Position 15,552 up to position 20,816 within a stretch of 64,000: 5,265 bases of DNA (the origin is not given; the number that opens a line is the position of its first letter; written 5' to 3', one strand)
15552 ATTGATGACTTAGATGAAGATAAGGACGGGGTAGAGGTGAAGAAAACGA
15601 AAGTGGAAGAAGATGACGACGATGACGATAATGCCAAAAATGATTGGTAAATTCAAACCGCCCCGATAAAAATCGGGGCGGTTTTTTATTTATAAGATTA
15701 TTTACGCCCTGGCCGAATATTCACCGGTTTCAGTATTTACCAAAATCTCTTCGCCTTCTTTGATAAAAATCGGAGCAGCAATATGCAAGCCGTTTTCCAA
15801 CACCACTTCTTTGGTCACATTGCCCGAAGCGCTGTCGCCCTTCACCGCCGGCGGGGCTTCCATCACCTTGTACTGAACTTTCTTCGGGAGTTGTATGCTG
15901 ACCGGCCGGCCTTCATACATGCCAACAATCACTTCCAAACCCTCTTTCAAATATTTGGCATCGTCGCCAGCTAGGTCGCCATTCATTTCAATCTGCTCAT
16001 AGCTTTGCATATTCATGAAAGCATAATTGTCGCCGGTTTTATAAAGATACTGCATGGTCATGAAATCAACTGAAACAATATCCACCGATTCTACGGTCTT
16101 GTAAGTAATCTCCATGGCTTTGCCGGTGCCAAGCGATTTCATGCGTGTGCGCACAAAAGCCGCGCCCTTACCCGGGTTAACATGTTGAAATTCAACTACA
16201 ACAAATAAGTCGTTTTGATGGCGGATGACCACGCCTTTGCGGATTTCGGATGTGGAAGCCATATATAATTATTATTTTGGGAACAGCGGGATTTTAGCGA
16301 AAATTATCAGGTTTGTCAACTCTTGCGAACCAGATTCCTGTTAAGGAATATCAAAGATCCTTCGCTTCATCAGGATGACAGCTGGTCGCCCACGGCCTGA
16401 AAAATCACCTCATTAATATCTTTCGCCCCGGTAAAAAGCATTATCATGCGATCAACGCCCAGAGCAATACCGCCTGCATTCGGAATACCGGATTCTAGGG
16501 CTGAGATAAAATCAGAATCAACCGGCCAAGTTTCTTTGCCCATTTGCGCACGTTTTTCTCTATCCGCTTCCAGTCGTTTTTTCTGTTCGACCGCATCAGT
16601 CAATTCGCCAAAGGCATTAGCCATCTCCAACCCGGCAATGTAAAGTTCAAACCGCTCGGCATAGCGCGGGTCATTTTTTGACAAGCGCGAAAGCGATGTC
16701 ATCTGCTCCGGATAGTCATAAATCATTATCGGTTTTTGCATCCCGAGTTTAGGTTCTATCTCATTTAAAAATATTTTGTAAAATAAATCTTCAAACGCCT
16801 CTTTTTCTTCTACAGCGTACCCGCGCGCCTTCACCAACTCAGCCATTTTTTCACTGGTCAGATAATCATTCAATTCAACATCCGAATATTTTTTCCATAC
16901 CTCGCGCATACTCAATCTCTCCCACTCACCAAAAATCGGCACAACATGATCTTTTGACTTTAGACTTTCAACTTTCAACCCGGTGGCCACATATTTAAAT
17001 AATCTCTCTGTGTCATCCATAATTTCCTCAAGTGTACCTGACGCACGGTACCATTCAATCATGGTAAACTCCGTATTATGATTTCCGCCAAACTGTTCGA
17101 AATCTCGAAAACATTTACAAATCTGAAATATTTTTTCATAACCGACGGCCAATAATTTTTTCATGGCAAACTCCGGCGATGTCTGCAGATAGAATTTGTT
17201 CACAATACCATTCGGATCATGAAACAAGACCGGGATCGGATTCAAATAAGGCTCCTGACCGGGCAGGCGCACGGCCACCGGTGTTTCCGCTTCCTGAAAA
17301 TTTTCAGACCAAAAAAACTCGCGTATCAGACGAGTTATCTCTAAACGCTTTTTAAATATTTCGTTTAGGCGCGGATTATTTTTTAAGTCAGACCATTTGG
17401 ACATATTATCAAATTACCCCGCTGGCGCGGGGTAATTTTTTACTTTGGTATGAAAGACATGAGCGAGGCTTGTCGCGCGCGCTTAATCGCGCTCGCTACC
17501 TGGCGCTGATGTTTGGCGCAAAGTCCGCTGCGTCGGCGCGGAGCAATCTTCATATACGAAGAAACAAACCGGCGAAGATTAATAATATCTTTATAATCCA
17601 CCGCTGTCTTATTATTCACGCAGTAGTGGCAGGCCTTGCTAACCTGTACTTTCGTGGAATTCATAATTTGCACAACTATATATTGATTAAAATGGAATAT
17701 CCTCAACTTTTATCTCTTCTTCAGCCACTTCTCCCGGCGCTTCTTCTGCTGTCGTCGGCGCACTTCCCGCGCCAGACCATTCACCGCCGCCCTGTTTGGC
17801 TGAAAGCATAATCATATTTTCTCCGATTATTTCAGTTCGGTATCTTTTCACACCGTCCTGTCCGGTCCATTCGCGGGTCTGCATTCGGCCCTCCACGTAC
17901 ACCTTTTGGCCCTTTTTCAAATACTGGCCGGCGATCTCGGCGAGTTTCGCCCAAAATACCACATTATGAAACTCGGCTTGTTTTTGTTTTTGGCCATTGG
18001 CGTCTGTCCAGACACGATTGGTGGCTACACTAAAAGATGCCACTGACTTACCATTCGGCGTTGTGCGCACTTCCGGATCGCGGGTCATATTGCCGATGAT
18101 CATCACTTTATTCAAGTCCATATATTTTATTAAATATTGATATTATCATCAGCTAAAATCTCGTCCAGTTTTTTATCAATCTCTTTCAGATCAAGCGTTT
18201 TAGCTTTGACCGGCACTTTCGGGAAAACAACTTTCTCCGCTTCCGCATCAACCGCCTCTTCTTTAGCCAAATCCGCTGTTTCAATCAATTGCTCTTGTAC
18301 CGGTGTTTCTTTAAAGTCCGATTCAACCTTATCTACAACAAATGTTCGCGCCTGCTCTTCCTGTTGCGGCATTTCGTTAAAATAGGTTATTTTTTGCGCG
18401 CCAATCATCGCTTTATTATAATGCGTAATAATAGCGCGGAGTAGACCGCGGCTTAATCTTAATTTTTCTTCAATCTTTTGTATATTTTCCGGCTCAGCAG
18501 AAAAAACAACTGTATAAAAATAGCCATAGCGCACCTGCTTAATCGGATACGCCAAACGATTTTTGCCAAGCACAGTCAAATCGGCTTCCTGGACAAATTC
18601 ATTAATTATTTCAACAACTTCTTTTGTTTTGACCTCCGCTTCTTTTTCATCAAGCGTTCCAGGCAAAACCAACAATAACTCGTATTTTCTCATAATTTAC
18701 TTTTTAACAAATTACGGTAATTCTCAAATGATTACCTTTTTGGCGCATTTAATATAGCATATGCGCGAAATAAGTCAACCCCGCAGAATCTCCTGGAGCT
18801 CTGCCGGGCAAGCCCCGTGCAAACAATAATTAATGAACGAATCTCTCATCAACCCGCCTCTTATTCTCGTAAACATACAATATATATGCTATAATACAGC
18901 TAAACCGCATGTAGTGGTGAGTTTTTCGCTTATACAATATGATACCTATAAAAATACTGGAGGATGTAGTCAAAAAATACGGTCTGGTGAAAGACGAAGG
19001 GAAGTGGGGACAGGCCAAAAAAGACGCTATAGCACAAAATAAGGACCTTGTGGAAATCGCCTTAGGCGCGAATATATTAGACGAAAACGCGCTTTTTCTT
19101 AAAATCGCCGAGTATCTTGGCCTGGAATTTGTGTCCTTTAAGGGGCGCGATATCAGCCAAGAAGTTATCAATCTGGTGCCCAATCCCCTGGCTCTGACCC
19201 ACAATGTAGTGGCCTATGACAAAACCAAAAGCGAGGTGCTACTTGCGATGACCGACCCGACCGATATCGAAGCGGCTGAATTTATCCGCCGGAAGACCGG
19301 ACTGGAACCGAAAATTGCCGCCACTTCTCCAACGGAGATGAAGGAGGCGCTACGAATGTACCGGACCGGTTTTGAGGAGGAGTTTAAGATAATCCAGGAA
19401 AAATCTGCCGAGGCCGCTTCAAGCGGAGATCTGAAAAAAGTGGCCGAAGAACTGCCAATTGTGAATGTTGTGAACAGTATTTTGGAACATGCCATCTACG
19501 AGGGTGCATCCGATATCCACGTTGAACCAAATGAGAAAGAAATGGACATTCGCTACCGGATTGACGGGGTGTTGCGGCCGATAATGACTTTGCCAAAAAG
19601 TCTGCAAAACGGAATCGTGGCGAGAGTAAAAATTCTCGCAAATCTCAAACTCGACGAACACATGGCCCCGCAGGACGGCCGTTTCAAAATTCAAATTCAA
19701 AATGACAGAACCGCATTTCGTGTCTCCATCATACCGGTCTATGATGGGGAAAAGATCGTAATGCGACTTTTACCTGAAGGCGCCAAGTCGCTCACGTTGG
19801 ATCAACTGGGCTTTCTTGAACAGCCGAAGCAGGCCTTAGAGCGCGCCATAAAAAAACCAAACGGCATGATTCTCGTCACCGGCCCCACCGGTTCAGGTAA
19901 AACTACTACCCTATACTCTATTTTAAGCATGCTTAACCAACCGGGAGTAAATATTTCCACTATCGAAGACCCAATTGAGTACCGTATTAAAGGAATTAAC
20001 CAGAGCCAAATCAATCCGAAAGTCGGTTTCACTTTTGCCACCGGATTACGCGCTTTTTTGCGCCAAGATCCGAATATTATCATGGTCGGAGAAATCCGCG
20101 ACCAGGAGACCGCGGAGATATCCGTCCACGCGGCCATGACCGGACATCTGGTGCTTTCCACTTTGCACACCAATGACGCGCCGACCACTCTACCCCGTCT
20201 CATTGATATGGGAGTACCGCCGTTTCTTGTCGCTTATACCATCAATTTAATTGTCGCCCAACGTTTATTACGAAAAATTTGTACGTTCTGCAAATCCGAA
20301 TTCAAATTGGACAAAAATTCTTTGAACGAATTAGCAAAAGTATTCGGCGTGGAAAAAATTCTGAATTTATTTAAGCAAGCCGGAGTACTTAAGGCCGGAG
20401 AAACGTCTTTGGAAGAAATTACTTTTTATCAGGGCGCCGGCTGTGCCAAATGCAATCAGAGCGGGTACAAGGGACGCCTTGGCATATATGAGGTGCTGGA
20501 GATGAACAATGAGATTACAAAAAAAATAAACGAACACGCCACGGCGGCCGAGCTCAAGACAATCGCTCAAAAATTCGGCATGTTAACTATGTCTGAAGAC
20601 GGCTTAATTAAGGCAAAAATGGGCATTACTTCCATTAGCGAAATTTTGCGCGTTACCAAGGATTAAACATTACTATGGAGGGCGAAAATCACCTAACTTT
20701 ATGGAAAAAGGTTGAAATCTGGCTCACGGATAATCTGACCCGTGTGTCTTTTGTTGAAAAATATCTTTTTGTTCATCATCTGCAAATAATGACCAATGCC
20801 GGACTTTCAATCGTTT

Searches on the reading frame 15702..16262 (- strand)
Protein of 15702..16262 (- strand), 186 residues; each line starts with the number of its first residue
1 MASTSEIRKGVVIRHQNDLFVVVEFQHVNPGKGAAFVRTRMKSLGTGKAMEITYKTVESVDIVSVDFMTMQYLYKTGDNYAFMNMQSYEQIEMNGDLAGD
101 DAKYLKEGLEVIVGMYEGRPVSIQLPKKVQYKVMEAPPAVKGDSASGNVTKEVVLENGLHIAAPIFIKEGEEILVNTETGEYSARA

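Call 11: search_protein_families(library=pfam, max_evalue=0.00001, proteins=[window:15702-16262:-])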
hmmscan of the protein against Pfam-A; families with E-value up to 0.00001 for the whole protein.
window:15702-16262:- (186 aa): 3 families
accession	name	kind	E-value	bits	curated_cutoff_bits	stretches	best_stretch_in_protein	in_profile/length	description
PF08207.18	EFP_N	-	2e-23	82.6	23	1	3-60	1-58/58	Elongation factor P (EF-P) KOW-like domain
PF01132.26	EFP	-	9.5e-22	77.2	27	1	69-121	2-54/54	Elongation factor P (EF-P) OB domain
PF09285.17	Elong-fact-P_C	-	8.5e-21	73.9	25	1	129-185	1-56/56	Elongation factor P, C-terminal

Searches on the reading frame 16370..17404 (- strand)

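Call 11: search_protein_families(library=pfam, max_evalue=0.00001, proteins=[window:16370-17404:-])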
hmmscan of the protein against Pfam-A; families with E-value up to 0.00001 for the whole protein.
window:16370-17404:- (344 aa): 1 family
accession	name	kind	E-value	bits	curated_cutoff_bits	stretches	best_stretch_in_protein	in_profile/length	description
PF00152.25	tRNA-synt_2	-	3.1e-54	184.6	25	1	4-335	10-303/308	tRNA synthetases class II (D, K and N)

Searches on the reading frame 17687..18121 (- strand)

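Call 12: search_protein_families(library=pfam, max_evalue=0.00001, proteins=[window:17687-18121:-])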
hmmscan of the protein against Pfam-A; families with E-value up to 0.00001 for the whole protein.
window:17687-18121:- (144 aa): 1 family
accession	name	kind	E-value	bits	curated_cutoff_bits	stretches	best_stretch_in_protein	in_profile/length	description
PF00436.31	SSB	-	5.6e-41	139.3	26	1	3-106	1-104/104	Single-strand binding protein family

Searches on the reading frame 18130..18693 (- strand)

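Call 12: search_protein_families(library=pfam, max_evalue=0.00001, proteins=[window:18130-18693:-])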
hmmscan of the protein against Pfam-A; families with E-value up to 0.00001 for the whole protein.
window:18130-18693:- (187 aa): 1 family
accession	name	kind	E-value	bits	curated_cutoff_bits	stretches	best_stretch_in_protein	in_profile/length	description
PF01250.22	Ribosomal_S6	-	1.2e-14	54.7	27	1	3-90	1-89/90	Ribosomal protein S6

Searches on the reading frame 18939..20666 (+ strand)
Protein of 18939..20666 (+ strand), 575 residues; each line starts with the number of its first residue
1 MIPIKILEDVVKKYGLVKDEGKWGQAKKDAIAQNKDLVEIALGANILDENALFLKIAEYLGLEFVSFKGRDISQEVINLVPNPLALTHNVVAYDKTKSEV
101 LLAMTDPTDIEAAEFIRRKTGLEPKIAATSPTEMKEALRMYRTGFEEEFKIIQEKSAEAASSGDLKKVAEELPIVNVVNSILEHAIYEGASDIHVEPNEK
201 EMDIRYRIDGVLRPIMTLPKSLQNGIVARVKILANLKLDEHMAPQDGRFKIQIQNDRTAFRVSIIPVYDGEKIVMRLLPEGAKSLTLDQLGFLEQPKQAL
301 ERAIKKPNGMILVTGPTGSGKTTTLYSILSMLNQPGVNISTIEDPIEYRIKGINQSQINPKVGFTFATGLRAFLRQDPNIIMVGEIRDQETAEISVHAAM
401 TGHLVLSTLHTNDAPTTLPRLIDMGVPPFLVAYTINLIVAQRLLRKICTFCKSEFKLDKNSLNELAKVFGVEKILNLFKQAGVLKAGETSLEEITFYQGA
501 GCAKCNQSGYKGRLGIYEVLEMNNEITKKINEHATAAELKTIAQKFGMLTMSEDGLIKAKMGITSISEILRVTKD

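Call 12: search_protein_families(library=pfam, max_evalue=0.00001, proteins=[window:18939-20666:+])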
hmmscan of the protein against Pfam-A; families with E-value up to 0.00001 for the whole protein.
window:18939-20666:+ (575 aa): 2 families
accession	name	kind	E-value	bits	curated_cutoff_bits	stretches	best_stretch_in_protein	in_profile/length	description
PF00437.27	T2SSE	-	1.1e-130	436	24.9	1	170-571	4-370/370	Type II/IV secretion system protein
PF05157.20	MshEN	-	5.1e-11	42.8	23.1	1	60-142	1-84/90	MshEN domain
